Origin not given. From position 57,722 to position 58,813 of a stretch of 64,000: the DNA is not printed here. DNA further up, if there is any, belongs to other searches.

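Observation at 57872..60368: A/T-shifted four-gene envelope-targeted module inserted among the tail fibre genes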

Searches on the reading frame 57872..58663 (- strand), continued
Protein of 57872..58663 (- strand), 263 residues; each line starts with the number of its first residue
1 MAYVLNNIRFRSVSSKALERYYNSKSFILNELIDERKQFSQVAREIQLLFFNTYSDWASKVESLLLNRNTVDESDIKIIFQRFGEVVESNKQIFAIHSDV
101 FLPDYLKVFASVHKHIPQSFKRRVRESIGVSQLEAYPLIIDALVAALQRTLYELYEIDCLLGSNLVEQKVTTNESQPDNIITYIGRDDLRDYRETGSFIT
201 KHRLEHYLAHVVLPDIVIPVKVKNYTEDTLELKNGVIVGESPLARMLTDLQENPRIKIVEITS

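Call 46: fold_search(model_id=the predicted structure, library=viral)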
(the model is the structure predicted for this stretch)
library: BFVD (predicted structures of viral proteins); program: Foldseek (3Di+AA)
matches with E <= 10: 201; with E <= 0.001: 4
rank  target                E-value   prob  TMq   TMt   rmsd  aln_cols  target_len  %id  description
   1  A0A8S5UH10            9.7e-26  1.00  0.93  0.95   2.6       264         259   38  Uncharacterized protein [Myoviridae sp. ctshb19]
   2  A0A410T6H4            1.1e-12  1.00  0.82  0.78   2.8       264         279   23  (no name in the UniProt tables at hand)
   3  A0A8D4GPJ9            5.6e-11  1.00  0.79  0.87   3.2       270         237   21  (no name in the UniProt tables at hand)
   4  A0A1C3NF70            1.9e-09  1.00  0.73  0.74   5.0       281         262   17  (no name in the UniProt tables at hand)
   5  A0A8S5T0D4            7.0e-02  0.98  0.47  0.31  12.6       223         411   11  Uncharacterized protein [Myoviridae sp. ctWb16]
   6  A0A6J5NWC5            1.6e-01  0.08  0.15  0.08  20.8       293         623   10  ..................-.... domain-containing protein [uncultured Caudovirales phage]
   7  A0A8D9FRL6            1.8e-01  0.95  0.43  0.47   4.7       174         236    9  Uncharacterized protein [uncultured marine phage]
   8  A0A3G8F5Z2            3.1e-01  0.51  0.19  0.29   6.5        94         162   13  (no name in the UniProt tables at hand)
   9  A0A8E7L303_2          3.2e-01  0.30  0.23  0.10  21.6       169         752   11  Tail protein [Enterococcus phage 113]
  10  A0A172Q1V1            3.2e-01  0.18  0.15  0.20   9.9        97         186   10  Uncharacterized protein [Escherichia phage MX01]
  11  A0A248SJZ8            3.6e-01  0.06  0.17  0.15  27.4       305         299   13  (no name in the UniProt tables at hand)
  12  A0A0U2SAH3            5.1e-01  0.14  0.22  0.25  26.1       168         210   13  Uncharacterized protein [Pseudomonas phage SM1]
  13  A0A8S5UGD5            6.1e-01  0.13  0.17  0.23   9.6       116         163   12  Uncharacterized protein [Myoviridae sp. ctshb19]
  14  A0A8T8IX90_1          6.4e-01  0.10  0.17  0.07  14.6       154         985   13  (no name in the UniProt tables at hand)
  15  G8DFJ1                9.0e-01  0.06  0.16  0.18  16.0       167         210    8  (no name in the UniProt tables at hand)
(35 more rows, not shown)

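Call 49: get_annotated_region(hit=H5, flank=4000)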
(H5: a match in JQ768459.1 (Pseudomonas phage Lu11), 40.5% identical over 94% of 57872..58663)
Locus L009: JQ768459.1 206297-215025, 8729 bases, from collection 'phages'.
description: Pseudomonas phage Lu11, complete genome.
organism: Pseudomonas phage Lu11 (NCBI taxid 1161927)
taxonomy: Viruses; Duplodnaviria; Heunggongvirae; Uroviricota; Caudoviricetes
host: Pseudomonas putida var. Manila; source: soil; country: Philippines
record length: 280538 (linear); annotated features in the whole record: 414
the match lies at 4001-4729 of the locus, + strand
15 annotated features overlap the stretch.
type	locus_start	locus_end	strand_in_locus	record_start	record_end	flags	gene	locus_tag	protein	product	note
regulatory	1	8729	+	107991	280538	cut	-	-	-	promoter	putative middle/late promoter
CDS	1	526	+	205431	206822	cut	-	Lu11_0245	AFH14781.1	hypothetical protein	-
CDS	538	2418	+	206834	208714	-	-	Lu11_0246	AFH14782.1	hypothetical protein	-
CDS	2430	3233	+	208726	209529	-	-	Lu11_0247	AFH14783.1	hypothetical protein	-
CDS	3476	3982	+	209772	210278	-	-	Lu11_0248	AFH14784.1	hypothetical protein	-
CDS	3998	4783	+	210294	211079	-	-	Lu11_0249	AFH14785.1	hypothetical protein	-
CDS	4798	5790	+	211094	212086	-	-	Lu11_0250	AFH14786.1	hypothetical protein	-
CDS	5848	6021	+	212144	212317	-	-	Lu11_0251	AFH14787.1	hypothetical protein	-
CDS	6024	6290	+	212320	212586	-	-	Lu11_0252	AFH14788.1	hypothetical protein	-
CDS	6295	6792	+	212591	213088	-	-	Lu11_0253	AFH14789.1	hypothetical protein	-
CDS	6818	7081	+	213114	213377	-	-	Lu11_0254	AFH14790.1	hypothetical protein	-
CDS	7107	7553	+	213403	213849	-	-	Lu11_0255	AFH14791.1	hypothetical protein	-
CDS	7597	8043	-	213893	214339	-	-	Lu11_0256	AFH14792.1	hypothetical protein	-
CDS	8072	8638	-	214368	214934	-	-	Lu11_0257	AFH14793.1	hypothetical protein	-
CDS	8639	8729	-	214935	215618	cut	-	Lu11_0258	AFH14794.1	hypothetical protein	-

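Call 58: find_homologous_proteins(query=A5, max_evalue=0.001)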
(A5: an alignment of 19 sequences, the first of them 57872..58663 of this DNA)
Query A5 (19 sequences) (263 aa, profile of the alignment): 60 proteins with E <= 0.001 among 8000 candidates.
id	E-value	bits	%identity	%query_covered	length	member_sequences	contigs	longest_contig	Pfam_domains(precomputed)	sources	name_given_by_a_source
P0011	2.4e-116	406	73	100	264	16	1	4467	-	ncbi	-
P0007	1.0e-114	401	75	100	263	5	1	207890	-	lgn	-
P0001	1.2e-114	401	95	100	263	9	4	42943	-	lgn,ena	-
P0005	1.3e-114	401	79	100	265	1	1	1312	-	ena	-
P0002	1.5e-114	400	90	100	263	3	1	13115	-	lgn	-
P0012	5.2e-114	399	73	100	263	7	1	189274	-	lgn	-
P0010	8.7e-114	398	73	100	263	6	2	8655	-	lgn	-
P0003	2.8e-113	396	90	100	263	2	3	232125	-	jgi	jgi:hypothetical protein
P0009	6.6e-113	395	74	100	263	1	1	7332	-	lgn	-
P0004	1.1e-111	391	88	100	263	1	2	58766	-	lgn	-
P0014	1.9e-111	390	70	99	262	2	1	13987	-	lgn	-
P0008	1.8e-110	387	75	100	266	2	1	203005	-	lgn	-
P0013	2.0e-110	387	73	100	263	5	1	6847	-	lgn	-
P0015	7.7e-108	378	66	100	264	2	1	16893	-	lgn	-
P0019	9.1e-108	378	54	99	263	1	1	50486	-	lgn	-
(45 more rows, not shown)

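Call 61: search_protein_families(library=padloc, proteins=[window:57872-58663:-], max_evalue=0.1)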
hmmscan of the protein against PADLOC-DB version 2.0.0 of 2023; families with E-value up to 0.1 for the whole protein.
window:57872-58663:- (263 aa): 0 families

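Call 62: search_protein_families(library=ncbifam, proteins=[window:57872-58663:-], max_evalue=0.1)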
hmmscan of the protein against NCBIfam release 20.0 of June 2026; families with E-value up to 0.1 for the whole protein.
window:57872-58663:- (263 aa): 2 families
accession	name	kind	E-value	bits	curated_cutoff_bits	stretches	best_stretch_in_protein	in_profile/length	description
TIGR02845.1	spore_V_AD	equivalog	0.014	14.1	411.8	0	138-185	53-100/327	stage V sporulation protein AD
NF006160.0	PRK08304.1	subfamily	0.049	12.2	402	0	138-185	59-106/337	stage V sporulation protein AD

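Call 77: find_related_loci(query=A5, collection=viral_contigs, flank=8000)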
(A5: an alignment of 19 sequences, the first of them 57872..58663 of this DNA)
Query A5 (263 aa) in viral_contigs; peptide patterns used: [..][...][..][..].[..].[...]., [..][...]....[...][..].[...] (x = any residue, [..] = any of these).
78 stretches matched a pattern; 34 encode a relative of the query (tblastn E <= 1e-3); 34 distinct loci.
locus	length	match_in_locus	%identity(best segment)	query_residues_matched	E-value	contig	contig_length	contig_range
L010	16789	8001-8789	75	1-263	4e-135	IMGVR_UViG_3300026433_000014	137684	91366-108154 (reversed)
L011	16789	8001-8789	75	1-263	4e-135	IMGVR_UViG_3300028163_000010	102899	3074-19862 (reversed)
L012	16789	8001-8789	75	1-263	4e-135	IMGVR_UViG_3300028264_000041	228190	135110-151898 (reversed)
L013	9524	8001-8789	75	1-263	3e-135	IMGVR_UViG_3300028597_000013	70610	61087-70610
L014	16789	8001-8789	75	1-263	4e-135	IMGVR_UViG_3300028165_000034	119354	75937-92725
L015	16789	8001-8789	75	1-263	4e-135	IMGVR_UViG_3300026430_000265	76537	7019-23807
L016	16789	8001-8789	73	1-263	5e-132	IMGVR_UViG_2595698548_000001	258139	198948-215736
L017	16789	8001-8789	73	1-263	5e-130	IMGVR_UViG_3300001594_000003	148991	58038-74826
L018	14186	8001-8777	46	1-263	3e-70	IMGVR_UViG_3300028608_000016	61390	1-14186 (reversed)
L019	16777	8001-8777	46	1-263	5e-70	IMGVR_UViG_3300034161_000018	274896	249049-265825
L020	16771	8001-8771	41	1-263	2e-61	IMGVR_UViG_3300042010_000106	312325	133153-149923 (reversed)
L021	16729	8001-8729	40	1-247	6e-60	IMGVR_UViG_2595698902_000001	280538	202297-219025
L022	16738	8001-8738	40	3-252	2e-57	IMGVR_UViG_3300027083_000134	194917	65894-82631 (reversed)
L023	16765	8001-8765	38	1-261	1e-57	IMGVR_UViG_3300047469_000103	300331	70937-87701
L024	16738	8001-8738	40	3-252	2e-57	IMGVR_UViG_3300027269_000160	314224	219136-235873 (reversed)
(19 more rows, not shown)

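Call 79: search_dna_similar(query=L005:6920-7759:+, collection=phages, mode=protein, max_evalue=0.001, max_rows=60, rows=spread)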
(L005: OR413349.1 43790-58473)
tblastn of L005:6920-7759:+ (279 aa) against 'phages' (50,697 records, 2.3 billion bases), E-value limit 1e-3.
Records with a match: 24; places in all: 24; records where one place covers at least 80% of the query: 9.
Best place of each record, by identity: >=99% 3; 80-90% 3; <60% 18.
By first word of the organism name: Vibrio 6; Dickeya 6; Pseudomonas 5; Erwinia 4; Ralstonia 1; Phage 1; Yersinia 1.
By host as written in the record: Dickeya solani MK10 4; Erwinia amylovora 4; Vibrio alginolyticus CECT 521 2; Pseudomonas putida var. Manila 2; Pseudomonas aeruginosa PAO1 2; Dickeya solani 2; Vibrio parahaemolyticus 1; Vibrio parahaemolyticus TY18 1; and 6 more.
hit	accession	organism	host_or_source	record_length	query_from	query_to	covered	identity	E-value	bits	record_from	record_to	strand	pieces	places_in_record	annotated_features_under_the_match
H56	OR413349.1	Vibrio phage pv27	Vibrio parahaemolyticus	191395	1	279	100%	100.0%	0e+0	567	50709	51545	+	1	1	ABC transporter | hypothetical protein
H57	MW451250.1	Vibrio phage phiTY18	Vibrio parahaemolyticus TY18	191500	1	279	100%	99.6%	0e+0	563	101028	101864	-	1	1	record has no annotation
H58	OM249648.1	Vibrio phage phiKT1024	Vibrio sp.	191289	1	279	100%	99.6%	0e+0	563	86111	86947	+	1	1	hypothetical protein (x2)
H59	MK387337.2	Vibrio phage Va1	Vibrio alginolyticus NBRC 15630 = ATCC ...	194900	1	279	100%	89.6%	5e-168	521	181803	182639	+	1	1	hypothetical protein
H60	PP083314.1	Vibrio phage VB_VaC_SRILMA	Vibrio alginolyticus CECT 521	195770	1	279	100%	89.6%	5e-168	521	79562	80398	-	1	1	ABC transporter | hypothetical protein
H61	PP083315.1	Vibrio phage VB_VaC_TDDLMA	Vibrio alginolyticus CECT 521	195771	1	279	100%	89.6%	5e-168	521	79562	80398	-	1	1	ABC transporter | hypothetical protein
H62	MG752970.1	Ralstonia phage RsoM2USA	Ralstonia solanacearum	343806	24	273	90%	29.2%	3e-16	84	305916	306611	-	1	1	hypothetical protein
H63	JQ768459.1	Pseudomonas phage Lu11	Pseudomonas putida var. Manila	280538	20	254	84%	24.1%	4e-15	81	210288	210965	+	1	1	promoter | hypothetical protein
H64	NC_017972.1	Pseudomonas phage Lu11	Pseudomonas putida var. Manila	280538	20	254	84%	24.1%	4e-15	81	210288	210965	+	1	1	promoter | ABC transporter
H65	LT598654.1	Phage NCTB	surface water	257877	24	242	78%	24.8%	8e-6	53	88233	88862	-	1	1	hypothetical protein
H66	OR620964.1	Yersinia phage fHe-Yen9-02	Yersinia enterocolitica serotype O:9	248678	24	189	59%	27.5%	3e-9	63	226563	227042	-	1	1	ABC transporter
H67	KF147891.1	Pseudomonas phage PaBG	Pseudomonas aeruginosa PAO1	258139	28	191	59%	27.4%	7e-12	71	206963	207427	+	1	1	putative membrane protein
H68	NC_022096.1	Pseudomonas phage PaBG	Pseudomonas aeruginosa PAO1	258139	28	191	59%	27.4%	7e-12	71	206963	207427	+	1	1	ABC transporter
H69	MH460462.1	Dickeya phage vB_DsoM_JA33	Dickeya solani MK10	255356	24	189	59%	26.3%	3e-9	63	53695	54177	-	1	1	hypothetical protein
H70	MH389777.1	Dickeya phage vB_DsoM_JA11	Dickeya solani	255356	24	189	59%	26.3%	3e-9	63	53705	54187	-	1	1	hypothetical protein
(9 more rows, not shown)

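Call 80: get_annotated_region(hit=H62, flank=5000)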
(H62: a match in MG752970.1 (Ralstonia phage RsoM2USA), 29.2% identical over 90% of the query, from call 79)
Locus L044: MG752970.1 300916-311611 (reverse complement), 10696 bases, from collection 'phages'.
description: Ralstonia phage RsoM2USA, complete genome.
organism: Ralstonia phage RsoM2USA (NCBI taxid 2070027)
taxonomy: Viruses; Duplodnaviria; Heunggongvirae; Uroviricota; Caudoviricetes
host: Ralstonia solanacearum; source: soil; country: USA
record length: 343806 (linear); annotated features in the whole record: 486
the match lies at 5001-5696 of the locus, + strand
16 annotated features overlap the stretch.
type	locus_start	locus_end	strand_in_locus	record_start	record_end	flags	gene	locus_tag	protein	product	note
CDS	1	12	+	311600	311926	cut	-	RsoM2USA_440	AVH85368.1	hypothetical protein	-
CDS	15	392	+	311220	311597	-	-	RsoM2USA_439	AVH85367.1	hypothetical protein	-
CDS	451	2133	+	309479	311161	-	-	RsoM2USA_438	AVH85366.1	hypothetical protein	-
CDS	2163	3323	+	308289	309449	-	-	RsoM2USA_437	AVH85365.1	hypothetical protein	-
CDS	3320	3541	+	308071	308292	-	-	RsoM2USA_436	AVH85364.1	hypothetical protein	-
CDS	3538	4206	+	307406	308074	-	-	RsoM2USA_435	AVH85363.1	hypothetical protein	-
CDS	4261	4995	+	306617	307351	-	-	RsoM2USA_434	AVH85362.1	hypothetical protein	-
CDS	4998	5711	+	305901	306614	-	-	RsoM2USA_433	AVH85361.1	hypothetical protein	-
CDS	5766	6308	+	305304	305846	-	-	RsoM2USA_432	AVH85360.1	hypothetical protein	-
CDS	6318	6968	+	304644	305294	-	-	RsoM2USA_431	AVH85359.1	hypothetical protein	-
CDS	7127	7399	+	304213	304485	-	-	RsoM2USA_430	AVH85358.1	hypothetical protein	-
CDS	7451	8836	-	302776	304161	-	-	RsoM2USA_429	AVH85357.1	hypothetical protein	-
CDS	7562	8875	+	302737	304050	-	-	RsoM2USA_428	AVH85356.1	hypothetical protein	-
CDS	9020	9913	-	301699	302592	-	-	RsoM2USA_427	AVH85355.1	hypothetical protein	-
CDS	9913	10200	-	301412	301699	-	-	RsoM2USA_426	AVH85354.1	hypothetical protein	-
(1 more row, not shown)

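Call 81: get_annotated_region(hit=H65, flank=5000)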
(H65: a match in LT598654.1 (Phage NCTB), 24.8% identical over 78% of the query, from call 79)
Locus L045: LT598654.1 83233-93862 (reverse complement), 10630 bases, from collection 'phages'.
description: Phage NCTB genome assembly, complete genome: monopartite.
organism: Phage NCTB (NCBI taxid 1857647)
taxonomy: Viruses; Duplodnaviria; Heunggongvirae; Uroviricota; Caudoviricetes
host: -; source: surface water; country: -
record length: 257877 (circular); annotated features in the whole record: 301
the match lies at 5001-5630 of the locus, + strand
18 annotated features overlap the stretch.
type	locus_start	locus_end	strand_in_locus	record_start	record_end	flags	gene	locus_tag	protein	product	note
CDS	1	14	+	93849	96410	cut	-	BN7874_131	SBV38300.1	probable aggregation factor core protein MAFp3, isoform C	-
CDS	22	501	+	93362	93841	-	-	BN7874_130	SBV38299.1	hypothetical protein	-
CDS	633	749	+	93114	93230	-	-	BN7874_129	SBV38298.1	hypothetical protein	-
CDS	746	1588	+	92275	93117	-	-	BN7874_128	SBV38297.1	Flagellar hook-length control protein FliK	-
CDS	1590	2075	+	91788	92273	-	-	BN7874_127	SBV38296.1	hypothetical protein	-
CDS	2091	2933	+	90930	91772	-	-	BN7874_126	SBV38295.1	hypothetical protein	-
CDS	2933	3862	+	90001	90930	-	-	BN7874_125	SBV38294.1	hypothetical protein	-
CDS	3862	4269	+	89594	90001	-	-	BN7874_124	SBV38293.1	hypothetical protein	-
CDS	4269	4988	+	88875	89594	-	-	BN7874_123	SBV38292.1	hypothetical protein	-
CDS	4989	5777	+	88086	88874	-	-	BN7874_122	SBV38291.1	hypothetical protein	-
CDS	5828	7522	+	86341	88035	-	-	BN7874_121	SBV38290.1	T1SS secreted agglutinin RTX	-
CDS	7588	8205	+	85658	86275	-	-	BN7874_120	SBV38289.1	hypothetical protein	-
CDS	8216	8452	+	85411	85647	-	-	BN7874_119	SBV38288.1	hypothetical protein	-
CDS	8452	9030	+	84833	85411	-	-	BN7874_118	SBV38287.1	hypothetical protein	-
CDS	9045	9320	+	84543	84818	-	-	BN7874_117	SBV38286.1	hypothetical protein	-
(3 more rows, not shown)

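Call 84: find_related_loci(query=A5, collection=genome_contigs, flank=6000)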
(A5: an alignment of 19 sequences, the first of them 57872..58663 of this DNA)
Query A5 (263 aa) in genome_contigs; peptide patterns used: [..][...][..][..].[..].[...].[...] (x = any residue, [..] = any of these).
7 stretches matched a pattern, but none encodes a relative of the query by tblastn (E <= 1e-3).
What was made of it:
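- No homologue of A was found in 185,579 species genomes (call 84).
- Tried and rejected: Scan of 185,579 species genomes for A. No relative found, but only one peptide pattern was used (call 84).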
